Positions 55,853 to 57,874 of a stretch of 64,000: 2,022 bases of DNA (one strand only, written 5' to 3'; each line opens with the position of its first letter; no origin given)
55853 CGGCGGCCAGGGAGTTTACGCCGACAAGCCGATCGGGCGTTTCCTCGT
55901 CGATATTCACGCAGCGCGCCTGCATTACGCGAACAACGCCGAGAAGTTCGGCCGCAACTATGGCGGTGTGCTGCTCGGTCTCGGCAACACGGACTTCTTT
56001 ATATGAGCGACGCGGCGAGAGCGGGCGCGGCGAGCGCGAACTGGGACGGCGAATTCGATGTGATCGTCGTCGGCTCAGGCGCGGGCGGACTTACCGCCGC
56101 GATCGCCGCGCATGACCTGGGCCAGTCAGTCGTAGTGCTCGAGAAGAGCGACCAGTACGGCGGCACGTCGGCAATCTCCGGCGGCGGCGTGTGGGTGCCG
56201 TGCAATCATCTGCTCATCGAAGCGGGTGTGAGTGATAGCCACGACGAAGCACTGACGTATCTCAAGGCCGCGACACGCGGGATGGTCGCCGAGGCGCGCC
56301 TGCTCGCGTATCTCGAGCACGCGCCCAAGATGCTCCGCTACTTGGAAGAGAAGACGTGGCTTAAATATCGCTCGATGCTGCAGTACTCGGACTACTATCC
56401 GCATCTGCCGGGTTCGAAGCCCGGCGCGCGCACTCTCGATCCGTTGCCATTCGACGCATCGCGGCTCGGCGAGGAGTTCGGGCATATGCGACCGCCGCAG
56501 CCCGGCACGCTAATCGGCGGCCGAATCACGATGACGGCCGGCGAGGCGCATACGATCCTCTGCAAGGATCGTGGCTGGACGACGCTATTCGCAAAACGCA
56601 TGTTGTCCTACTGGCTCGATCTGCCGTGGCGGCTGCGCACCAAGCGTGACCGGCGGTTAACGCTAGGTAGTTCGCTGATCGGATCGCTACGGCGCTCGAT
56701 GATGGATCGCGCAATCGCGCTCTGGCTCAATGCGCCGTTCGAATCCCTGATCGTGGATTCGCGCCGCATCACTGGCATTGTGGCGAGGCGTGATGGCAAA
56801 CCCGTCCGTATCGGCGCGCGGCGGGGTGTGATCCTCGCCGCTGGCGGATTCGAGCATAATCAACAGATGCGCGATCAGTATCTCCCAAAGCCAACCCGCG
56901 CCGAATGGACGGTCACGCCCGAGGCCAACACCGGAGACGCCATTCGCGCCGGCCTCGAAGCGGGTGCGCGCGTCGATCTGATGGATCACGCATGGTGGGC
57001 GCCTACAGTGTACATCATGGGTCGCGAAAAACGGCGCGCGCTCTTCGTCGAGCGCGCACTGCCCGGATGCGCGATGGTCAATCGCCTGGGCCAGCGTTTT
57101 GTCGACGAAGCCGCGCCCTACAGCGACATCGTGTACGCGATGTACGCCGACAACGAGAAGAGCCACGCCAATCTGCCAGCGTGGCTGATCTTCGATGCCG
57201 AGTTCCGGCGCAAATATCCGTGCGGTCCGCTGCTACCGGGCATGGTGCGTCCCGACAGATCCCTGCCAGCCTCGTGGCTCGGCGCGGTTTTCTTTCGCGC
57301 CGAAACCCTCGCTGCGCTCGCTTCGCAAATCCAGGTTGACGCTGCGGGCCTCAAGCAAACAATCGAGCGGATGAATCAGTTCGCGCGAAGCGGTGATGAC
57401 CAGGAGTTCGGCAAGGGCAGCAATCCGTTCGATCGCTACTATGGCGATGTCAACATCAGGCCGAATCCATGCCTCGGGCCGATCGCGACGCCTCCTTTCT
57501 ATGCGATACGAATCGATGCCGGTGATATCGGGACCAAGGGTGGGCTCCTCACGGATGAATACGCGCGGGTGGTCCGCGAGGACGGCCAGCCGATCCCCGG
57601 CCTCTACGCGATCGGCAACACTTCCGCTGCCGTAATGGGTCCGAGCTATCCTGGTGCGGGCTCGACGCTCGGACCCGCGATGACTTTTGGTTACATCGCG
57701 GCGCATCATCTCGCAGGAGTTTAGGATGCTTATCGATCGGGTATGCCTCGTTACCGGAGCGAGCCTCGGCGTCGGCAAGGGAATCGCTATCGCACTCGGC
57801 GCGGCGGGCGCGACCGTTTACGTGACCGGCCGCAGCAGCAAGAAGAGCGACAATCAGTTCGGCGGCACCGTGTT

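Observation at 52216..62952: Steroid-nucleus (A/B-ring) degradation-like gene island with an unusual gene order and an embedded LuxR-type regulator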

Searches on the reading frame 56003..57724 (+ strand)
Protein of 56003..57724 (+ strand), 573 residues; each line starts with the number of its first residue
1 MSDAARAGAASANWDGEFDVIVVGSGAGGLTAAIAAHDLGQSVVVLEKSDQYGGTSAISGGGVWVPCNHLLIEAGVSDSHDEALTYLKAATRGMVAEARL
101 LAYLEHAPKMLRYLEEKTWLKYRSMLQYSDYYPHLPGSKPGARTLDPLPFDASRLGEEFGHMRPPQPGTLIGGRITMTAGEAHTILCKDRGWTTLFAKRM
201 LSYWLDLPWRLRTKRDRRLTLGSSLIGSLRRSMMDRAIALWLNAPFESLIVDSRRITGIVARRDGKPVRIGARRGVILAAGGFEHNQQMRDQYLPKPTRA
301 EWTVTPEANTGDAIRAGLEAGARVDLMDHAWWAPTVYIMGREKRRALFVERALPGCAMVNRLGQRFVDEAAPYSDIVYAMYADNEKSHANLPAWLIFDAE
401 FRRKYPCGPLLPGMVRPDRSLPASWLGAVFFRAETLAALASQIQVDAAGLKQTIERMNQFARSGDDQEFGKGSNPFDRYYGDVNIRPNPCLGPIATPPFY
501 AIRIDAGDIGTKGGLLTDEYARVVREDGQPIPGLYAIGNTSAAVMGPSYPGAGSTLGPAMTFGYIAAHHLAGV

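Call 3: search_protein_families(library=pfam, proteins=[window:56003-57724:+])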
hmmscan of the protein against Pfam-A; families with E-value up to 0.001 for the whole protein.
window:56003-57724:+ (573 aa): 6 families
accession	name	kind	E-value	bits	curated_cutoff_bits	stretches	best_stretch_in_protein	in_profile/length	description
PF00890.30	FAD_binding_2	-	8.5e-88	295.7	20.4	1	19-556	1-414/414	FAD binding domain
PF12831.13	FAD_oxidored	-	1.9e-10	41.1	27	1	19-83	1-64/416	FAD dependent oxidoreductase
PF01266.30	DAO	-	4.1e-09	36.8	27.9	1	19-111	1-71/353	FAD dependent oxidoreductase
PF03486.20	HI0933_like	-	5.1e-08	33.1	50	1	19-63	2-46/244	HI0933-like protein Rossmann domain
PF13450.12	NAD_binding_8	-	5.4e-06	27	21.9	1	22-56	1-35/68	NAD(P)-binding Rossmann-like domain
PF01946.23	Thi4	-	0.00012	21.8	26.2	1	17-60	17-61/235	Thi4 family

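Call 4: search_protein_families(library=ncbifam, proteins=[window:56003-57724:+])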
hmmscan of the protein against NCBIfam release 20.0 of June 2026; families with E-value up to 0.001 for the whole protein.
window:56003-57724:+ (573 aa): 65 families (the best 25 are shown)
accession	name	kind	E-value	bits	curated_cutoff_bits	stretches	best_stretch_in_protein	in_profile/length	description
NF009478.0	PRK12844.1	equivalog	2.4e-181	603.9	789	1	11-572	2-550/559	3-ketosteroid-delta-1-dehydrogenase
NF005882.1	PRK07843.1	equivalog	1.2e-179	598.3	788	1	17-568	1-545/547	3-oxosteroid 1-dehydrogenase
NF009473.0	PRK12835.1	subfamily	1.7e-176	588.1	837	1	10-572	4-568/585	FAD-binding protein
NF004789.0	PRK06134.1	subfamily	1.1e-154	516.2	747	1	9-572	4-569/581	FAD-dependent oxidoreductase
NF009477.0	PRK12843.1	equivalog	3.5e-149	497.9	758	1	9-571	8-569/578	FAD-dependent oxidoreductase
NF009479.0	PRK12845.1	equivalog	1.6e-132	442.8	793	1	12-571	13-564/566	3-ketosteroid-delta-1-dehydrogenase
NF009476.0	PRK12839.1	equivalog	7.9e-120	400.7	940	1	16-572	7-566/572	FAD-dependent oxidoreductase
NF053676.1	4oxCHCAChcC1Cy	equivalog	7.7e-113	377.7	1000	1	17-571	1-527/528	4-oxocyclohexanecarboxylate 2-dehydrogenase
NF009474.0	PRK12837.1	equivalog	4.1e-109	365.7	675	2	210-571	160-509/513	FAD-binding protein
NF053677.1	Desat2ChcC2Cyan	equivalog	2.7e-107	359.4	900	1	19-570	2-551/558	4-oxocyclohex-2-ene-1-carboxylate 5-dehydrogenase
TIGR01813.1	flavo_cyto_c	subfamily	7.7e-56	189.7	285.45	2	212-567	118-443/444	flavocytochrome c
NF005511.0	PRK07121.1-4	equivalog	6.9e-54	183.2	466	2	260-549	255-519/553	FAD-binding protein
NF005510.0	PRK07121.1-3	subfamily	1.2e-47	162.8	481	2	225-571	182-487/492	FAD-binding protein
NF006130.0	PRK08274.1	equivalog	7.7e-47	160.1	369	2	222-569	131-457/467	FAD-dependent tricarballylate dehydrogenase TcuA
NF005509.0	PRK07121.1-2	subfamily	1.4e-45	155.9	630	2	247-569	227-520/527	FAD-binding protein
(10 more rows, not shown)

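Call 11: search_solved_structures(query=window:56003-57724:+)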
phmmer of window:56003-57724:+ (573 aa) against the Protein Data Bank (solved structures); distinct sequences matched with E-value up to 0.001: 39.
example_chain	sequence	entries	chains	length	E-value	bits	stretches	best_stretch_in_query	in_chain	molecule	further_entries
7p18_A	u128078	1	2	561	2.1e-223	746.2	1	17-571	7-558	3-oxosteroid 1-dehydrogenase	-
4c3x_A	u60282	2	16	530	2.9e-88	300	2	222-571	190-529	3-KETOSTEROID DEHYDROGENASE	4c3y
8joj_A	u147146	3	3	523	4.1e-88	299.5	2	222-571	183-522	3-ketosteroid dehydrogenase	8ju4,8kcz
8jbz_AAA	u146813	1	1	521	4.6e-88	299.4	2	222-571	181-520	3-ketosteroid dehydrogenase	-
8am8_BBB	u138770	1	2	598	4.4e-48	167.3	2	247-569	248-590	Fumarate reductase/succinate dehydrogenase flavoprotein domain protein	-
8am3_AAA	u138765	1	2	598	8.6e-48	166.4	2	247-569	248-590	Fumarate reductase/succinate dehydrogenase flavoprotein domain protein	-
8am6_AAA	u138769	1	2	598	1.3e-47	165.8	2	245-569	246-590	Fumarate reductase/succinate dehydrogenase flavoprotein domain protein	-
6t85_A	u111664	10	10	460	7.5e-26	93.9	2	237-569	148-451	Urocanate reductase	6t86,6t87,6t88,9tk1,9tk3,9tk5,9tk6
1d4c_A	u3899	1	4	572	1.1e-25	93.3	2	233-567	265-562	FLAVOCYTOCHROME C FUMARATE REDUCTASE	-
1d4d_A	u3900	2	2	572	7.8e-25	90.6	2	233-567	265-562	FLAVOCYTOCHROME C FUMARATE REDUCTASE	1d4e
4at0_A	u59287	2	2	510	3.4e-24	88.5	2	247-564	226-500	3-KETOSTEROID-DELTA4-5ALPHA-DEHYDROGENASE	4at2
1qo8_A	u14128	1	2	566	2.2e-23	85.8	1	220-569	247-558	FLAVOCYTOCHROME C3 FUMARATE REDUCTASE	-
1jrz_A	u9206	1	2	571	2.1e-21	79.2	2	222-569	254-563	FLAVOCYTOCHROME C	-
1e39_A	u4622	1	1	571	8.5e-21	77.2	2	222-569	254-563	FUMARATE REDUCTASE FLAVOPROTEIN SUBUNIT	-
1lj1_A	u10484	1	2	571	1.5e-20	76.4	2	222-569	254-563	flavocytochrome c3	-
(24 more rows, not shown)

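Call 13: find_related_loci(query=window:56003-57724:+, collection=genome_contigs, flank=10000)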
Query window:56003-57724:+ (573 aa) in genome_contigs; peptide patterns used: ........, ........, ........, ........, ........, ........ (x = any residue, [..] = any of these).
175 stretches matched a pattern; 92 encode a relative of the query (tblastn E <= 1e-3); the best 80 are kept; 80 distinct loci.
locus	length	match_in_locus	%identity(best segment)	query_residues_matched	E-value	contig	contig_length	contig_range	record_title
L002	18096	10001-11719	93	1-573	0e+0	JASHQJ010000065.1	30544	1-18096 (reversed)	MAG: Candidatus Binataceae bacterium isolate JOPF072 JOPF_AWAY_contig_176512, whole genome shotgun sequence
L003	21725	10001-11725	82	1-573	0e+0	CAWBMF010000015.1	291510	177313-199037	MAG: uncultured delta proteobacterium isolate MFD00731.bin.1.188 genome assembly, contig: contig_7406, whole genome shot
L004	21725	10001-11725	81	1-573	0e+0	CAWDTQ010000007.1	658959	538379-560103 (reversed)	MAG: uncultured delta proteobacterium isolate MFD05377.bin.2.158 genome assembly, contig: contig_15753, whole genome sho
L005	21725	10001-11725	81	1-573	0e+0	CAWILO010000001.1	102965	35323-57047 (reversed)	MAG: uncultured delta proteobacterium isolate MFD03346.bin.1.66 genome assembly, contig: contig_12821, whole genome shot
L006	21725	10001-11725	80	1-573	0e+0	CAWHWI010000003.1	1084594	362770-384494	MAG: uncultured delta proteobacterium isolate MFD04463.bin.1.219 genome assembly, contig: contig_60011, whole genome sho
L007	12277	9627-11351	80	1-573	0e+0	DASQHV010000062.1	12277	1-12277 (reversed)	MAG TPA_asm: Candidatus Acidiferrales bacterium isolate SMAG_U11842 k141_998120, whole genome shotgun sequence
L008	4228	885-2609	81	1-573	0e+0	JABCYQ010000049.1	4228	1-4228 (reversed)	MAG: Vulcanimicrobiota bacterium isolate Inc-BW-H-2-M_MAG31 Ga0210384_10041368, whole genome shotgun sequence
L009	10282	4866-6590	80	1-573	0e+0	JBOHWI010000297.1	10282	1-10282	MAG: Candidatus Binatus sp. isolate TC-B3_metawrap_bin.1 k127_234897, whole genome shotgun sequence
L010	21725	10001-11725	79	1-573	0e+0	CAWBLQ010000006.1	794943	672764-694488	MAG: Candidatus Binataceae bacterium isolate MFD02248.bin.1.59 genome assembly, contig: contig_29027, whole genome shotg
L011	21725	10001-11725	79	1-573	0e+0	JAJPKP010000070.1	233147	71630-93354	MAG: Proteobacteria bacterium isolate Centralia_MAG_89 k107_17109331, whole genome shotgun sequence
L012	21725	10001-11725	77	1-573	0e+0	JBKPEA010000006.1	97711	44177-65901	MAG: Thermodesulfobacteriota bacterium isolate GB_EKS_MAG_00010 GB_EKS_000000126825, whole genome shotgun sequence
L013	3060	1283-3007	77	1-573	0e+0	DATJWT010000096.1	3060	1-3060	MAG TPA_asm: Candidatus Binataceae bacterium isolate SMAG_U15106 k141_2960326, whole genome shotgun sequence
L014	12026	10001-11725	77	1-573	0e+0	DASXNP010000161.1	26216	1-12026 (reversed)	MAG TPA_asm: Candidatus Binataceae bacterium isolate SMAG_U5357 k141_5225995, whole genome shotgun sequence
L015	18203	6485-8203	80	1-573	0e+0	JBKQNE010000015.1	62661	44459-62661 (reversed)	MAG: Candidatus Binataceae bacterium isolate LASAr3G3H3I__bin_44 LASAr3G3H3I_000000020139, whole genome shotgun sequence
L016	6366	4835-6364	79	1-508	0e+0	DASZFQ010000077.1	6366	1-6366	MAG TPA_asm: Casimicrobiaceae bacterium isolate SMAG_U6526 k141_3125319, whole genome shotgun sequence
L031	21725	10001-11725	81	1-573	0e+0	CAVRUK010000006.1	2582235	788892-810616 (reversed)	MAG: uncultured delta proteobacterium isolate MFD02248.bin.1.51 genome assembly, contig: contig_9513, whole genome shotg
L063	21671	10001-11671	53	17-572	0e+0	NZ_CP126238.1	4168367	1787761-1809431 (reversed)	Alicycliphilus denitrificans strain Ylb10 chromosome, complete genome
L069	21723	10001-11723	74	1-573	0e+0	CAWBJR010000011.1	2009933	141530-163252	MAG: uncultured delta proteobacterium isolate MFD05512.bin.2.16 genome assembly, contig: contig_3745, whole genome shotg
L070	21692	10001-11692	54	12-573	5e-176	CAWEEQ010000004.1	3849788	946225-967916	MAG: uncultured delta proteobacterium isolate MFD01138.bin.1.15 genome assembly, contig: contig_9436, whole genome shotg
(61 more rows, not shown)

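Call 19: search_protein_families(library=pfam, proteins=[L031:16613-17518:+, L031:18490-18921:-, L031:18950-19525:+, L031:19544-20131:+, L031:20132-21691:-, L010:17082-18044:-, L010:18683-19720:+, L010:18767-19795:-, L010:19764-20873:+, L010:20882-21463:+], max_evalue=0.00001)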
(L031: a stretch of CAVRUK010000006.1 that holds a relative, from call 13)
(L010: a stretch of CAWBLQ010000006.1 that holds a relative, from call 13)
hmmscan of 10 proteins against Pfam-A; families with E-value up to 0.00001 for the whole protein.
L031:16613-17518:+ (301 aa): 5 families
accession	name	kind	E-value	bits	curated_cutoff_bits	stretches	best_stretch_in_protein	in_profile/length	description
PF08241.18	Methyltransf_11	-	1.2e-18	67.9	21.2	1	44-140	2-94/95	Methyltransferase domain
PF13649.12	Methyltransf_25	-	6.4e-16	59.3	27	1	42-137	1-97/97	Methyltransferase domain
PF13847.12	Methyltransf_31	-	7.8e-16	58.5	27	1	41-161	6-127/145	Methyltransferase domain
PF08242.18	Methyltransf_12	-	2.7e-13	50.9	30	1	44-139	2-98/98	Methyltransferase domain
PF13489.12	Methyltransf_23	-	1.2e-11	45.1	27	1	29-151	13-126/164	Methyltransferase domain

L031:18490-18921:- (143 aa): 1 family
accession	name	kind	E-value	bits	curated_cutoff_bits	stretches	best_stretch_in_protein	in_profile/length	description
PF13581.12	HATPase_c_2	-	1.2e-22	80.7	27.4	1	11-134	5-126/127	Histidine kinase-like ATPase domain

L031:18950-19525:+ (191 aa): 0 families

L031:19544-20131:+ (195 aa): 1 family
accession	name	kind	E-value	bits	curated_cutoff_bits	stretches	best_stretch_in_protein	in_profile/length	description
PF00691.25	OmpA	-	4.3e-18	65.9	27.2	1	94-188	2-98/98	OmpA family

L031:20132-21691:- (519 aa): 2 families
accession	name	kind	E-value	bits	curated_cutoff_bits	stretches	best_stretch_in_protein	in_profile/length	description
PF07228.17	SpoIIE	-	2.8e-48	164.8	25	1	313-511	2-191/192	Stage II sporulation protein E (SpoIIE)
PF05226.16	CHASE2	-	1.2e-20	74.7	26.3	1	10-177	102-254/257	CHASE2 domain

L010:17082-18044:- (320 aa): 3 families
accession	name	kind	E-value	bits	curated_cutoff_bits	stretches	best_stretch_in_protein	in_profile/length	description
PF12697.13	Abhydrolase_6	-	6.7e-13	50.2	26.3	1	45-307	1-214/217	Alpha/beta hydrolase family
PF00561.26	Abhydrolase_1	-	4.8e-12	46.5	25.8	1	43-137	1-97/245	alpha/beta hydrolase fold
PF12146.15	Hydrolase_4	-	9e-08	32.1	27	1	42-126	4-94/239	Serine aminopeptidase, S33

L010:18683-19720:+ (345 aa): 1 family
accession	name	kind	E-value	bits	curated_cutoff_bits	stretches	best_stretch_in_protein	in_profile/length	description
PF00291.31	PALP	-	3.3e-68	230.6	35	1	30-323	3-295/295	Pyridoxal-phosphate dependent enzyme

L010:18767-19795:- (342 aa): 0 families

L010:19764-20873:+ (369 aa): 1 family
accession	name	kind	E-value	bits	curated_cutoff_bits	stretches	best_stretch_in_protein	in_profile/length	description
PF00296.26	Bac_luciferase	-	1.7e-73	248.2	27.9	1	10-324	8-313/314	Luciferase-like monooxygenase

L010:20882-21463:+ (193 aa): 2 families
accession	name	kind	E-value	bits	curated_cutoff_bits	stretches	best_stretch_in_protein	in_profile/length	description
PF03358.20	FMN_red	-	1.4e-34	119.3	24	1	4-146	2-148/152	NADPH-dependent FMN reductase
PF02525.22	Flavodoxin_2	-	5.3e-08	33.2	27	1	4-142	2-173/198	Flavodoxin-like fold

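Call 42: search_protein_families(library=pfam, proteins=[L070:4690-8244:+, L070:12579-13388:-, L070:13698-14561:-, L070:14565-15785:-, L070:15865-17361:+, L070:17369-18157:+, L069:14857-15756:-, L069:16072-17088:+, L069:20239-21096:-, L069:4617-8069:-], max_evalue=0.00001)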
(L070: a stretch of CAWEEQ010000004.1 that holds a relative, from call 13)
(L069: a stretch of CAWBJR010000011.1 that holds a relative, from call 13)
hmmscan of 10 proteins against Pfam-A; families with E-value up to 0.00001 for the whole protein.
L070:4690-8244:+ (1184 aa): 12 families
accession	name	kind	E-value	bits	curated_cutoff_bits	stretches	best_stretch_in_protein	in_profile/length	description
PF13191.12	AAA_16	-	1.1e-28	101.2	32.6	1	297-485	1-167/167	AAA ATPase domain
PF00211.25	Guanylate_cyc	-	3.6e-24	85.8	21.9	1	99-275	7-179/183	Adenylate and Guanylate cyclase catalytic domain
PF13424.12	TPR_12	-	4.1e-23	81.8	30.1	1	1076-1148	2-76/77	Tetratricopeptide repeat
PF12773.13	DZR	-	8.4e-13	48.7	27.3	1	3-46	1-45/45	Double zinc ribbon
PF07719.23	TPR_2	-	9.7e-12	44.5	27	0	921-940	8-27/34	Tetratricopeptide repeat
PF13240.11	Zn_Ribbon_1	-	2.7e-10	40.1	25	0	28-49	2-23/23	zinc-ribbon domain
PF13176.12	TPR_7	-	3e-08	33.6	27.9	0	921-940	6-25/36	Tetratricopeptide repeat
PF13181.12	TPR_8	-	6e-08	32.7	25.7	0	919-940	6-27/34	Tetratricopeptide repeat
PF17874.7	TPR_MalT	-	1.6e-07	31.4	45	1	848-1144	15-307/336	MalT-like TPR region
PF00515.34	TPR_1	-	2.3e-07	30.8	27.8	0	921-940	8-27/34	Tetratricopeptide repeat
PF13248.11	Zn_ribbon_3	-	7.1e-06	25.7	27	0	26-48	3-25/26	zinc-ribbon domain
PF13414.12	TPR_11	-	8.2e-06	25.9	26.8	0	921-940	1-20/42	TPR repeat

L070:12579-13388:- (269 aa): 0 families

L070:13698-14561:- (287 aa): 1 family
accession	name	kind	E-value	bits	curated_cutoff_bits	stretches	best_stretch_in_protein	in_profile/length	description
PF04909.20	Amidohydro_2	-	4.9e-25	89.3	26.4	1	88-285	72-289/289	Amidohydrolase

L070:14565-15785:- (406 aa): 1 family
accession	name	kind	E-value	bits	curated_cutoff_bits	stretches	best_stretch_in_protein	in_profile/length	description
PF04909.20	Amidohydro_2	-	9.1e-24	85.1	26.4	1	107-361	63-289/289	Amidohydrolase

L070:15865-17361:+ (498 aa): 2 families
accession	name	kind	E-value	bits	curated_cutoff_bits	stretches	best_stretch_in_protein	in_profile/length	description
PF00773.25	RNB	-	3.2e-76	257.1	29.3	1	59-390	2-325/326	RNB domain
PF18614.7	RNase_II_C_S1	-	1.7e-16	60.2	26.6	1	437-496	1-59/59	RNase II-type exonuclease C-terminal S1 domain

L070:17369-18157:+ (262 aa): 2 families
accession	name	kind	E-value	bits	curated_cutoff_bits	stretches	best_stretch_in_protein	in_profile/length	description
PF03641.19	Lysine_decarbox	-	1.6e-30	106.4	27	1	106-234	1-128/131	Possible lysine decarboxylase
PF18306.6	LDcluster4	-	2.4e-10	40.7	26.3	1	93-195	31-124/151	SLOG cluster4 family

L069:14857-15756:- (299 aa): 0 families

L069:16072-17088:+ (338 aa): 0 families

L069:20239-21096:- (285 aa): 1 family
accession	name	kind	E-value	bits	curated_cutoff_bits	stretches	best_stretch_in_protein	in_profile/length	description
PF03631.20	Virul_fac_BrkB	-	1.8e-45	156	33.7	1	18-266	2-254/259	Virulence factor BrkB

L069:4617-8069:- (1150 aa): 2 families
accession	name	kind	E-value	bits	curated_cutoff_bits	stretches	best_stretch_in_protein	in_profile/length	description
PF12705.13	PDDEXK_1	-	7.6e-34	118.2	22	1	834-1110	2-246/247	PD-(D/E)XK nuclease superfamily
PF13361.12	UvrD_C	-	2.4e-07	31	25.6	0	615-649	286-320/350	UvrD-like helicase C-terminal domain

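Call 46: search_protein_families(library=pfam, proteins=[L011:15072-15374:+, L011:15404-16303:+, L011:16470-17615:+, L006:14575-15684:+, L006:15681-17516:+, L006:17638-17928:+, L010:3329-4162:+, L006:2438-3994:-, L006:3996-5186:-, L011:18590-19627:+], max_evalue=0.0001)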
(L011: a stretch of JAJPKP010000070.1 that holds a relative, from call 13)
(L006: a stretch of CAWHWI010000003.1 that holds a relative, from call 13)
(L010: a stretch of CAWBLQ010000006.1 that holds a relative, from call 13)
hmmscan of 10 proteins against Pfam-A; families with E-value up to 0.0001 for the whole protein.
L011:15072-15374:+ (100 aa): 1 family
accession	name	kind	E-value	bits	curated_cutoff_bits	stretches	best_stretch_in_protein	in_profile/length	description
PF00111.32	Fer2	-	3.1e-18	65.9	21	1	16-89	2-76/77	2Fe-2S iron-sulfur cluster binding domain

L011:15404-16303:+ (299 aa): 2 families
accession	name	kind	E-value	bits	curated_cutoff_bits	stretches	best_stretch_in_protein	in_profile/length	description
PF00903.31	Glyoxalase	-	1.7e-18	67.6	20.6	1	144-265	2-120/121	Glyoxalase/Bleomycin resistance protein/Dioxygenase superfamily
PF22632.2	BphC_D1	-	1.1e-12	48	27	1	7-56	1-51/51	Dihydroxybiphenyl dioxygenase BphC D1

L011:16470-17615:+ (381 aa): 3 families
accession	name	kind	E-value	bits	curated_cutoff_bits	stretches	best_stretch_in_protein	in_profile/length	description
PF03060.21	NMO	-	6.5e-43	147.8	28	1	23-366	26-330/331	Nitronate monooxygenase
PF01070.24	FMN_dh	-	3.2e-07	30.2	24.9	1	175-255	228-306/350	FMN-dependent dehydrogenase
PF00478.31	IMPDH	-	4.3e-06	26.4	25.6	1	203-267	192-252/345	IMP dehydrogenase / GMP reductase domain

L006:14575-15684:+ (369 aa): 6 families
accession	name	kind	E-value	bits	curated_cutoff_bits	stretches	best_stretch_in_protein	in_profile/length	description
PF08241.18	Methyltransf_11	-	1.1e-18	68.1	21.2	1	111-207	2-94/95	Methyltransferase domain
PF13649.12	Methyltransf_25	-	4.8e-15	56.5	27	1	109-204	1-97/97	Methyltransferase domain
PF13847.12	Methyltransf_31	-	6.4e-15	55.5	27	1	108-229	6-128/145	Methyltransferase domain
PF08242.18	Methyltransf_12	-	1e-13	52.2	30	1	111-205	2-97/98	Methyltransferase domain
PF13489.12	Methyltransf_23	-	1.8e-10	41.2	27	1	95-228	12-124/164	Methyltransferase domain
PF01209.24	Ubie_methyltran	-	9.9e-07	28.8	20.1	1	102-214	44-157/233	ubiE/COQ5 methyltransferase family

L006:15681-17516:+ (611 aa): 0 families

L006:17638-17928:+ (96 aa): 0 families

L010:3329-4162:+ (277 aa): 2 families
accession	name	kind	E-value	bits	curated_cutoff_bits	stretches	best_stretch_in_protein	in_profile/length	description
PF00378.25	ECH_1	-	2.3e-56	191.4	27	1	16-274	3-250/251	Enoyl-CoA hydratase/isomerase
PF16113.10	ECH_2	-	2.3e-23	83.7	27.2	1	20-213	2-187/335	Enoyl-CoA hydratase/isomerase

L006:2438-3994:- (518 aa): 0 families

L006:3996-5186:- (396 aa): 0 families

L011:18590-19627:+ (345 aa): 1 family
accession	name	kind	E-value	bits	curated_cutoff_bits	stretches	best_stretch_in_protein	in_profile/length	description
PF04909.20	Amidohydro_2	-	1.2e-36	127.4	26.4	1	31-340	1-289/289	Amidohydrolase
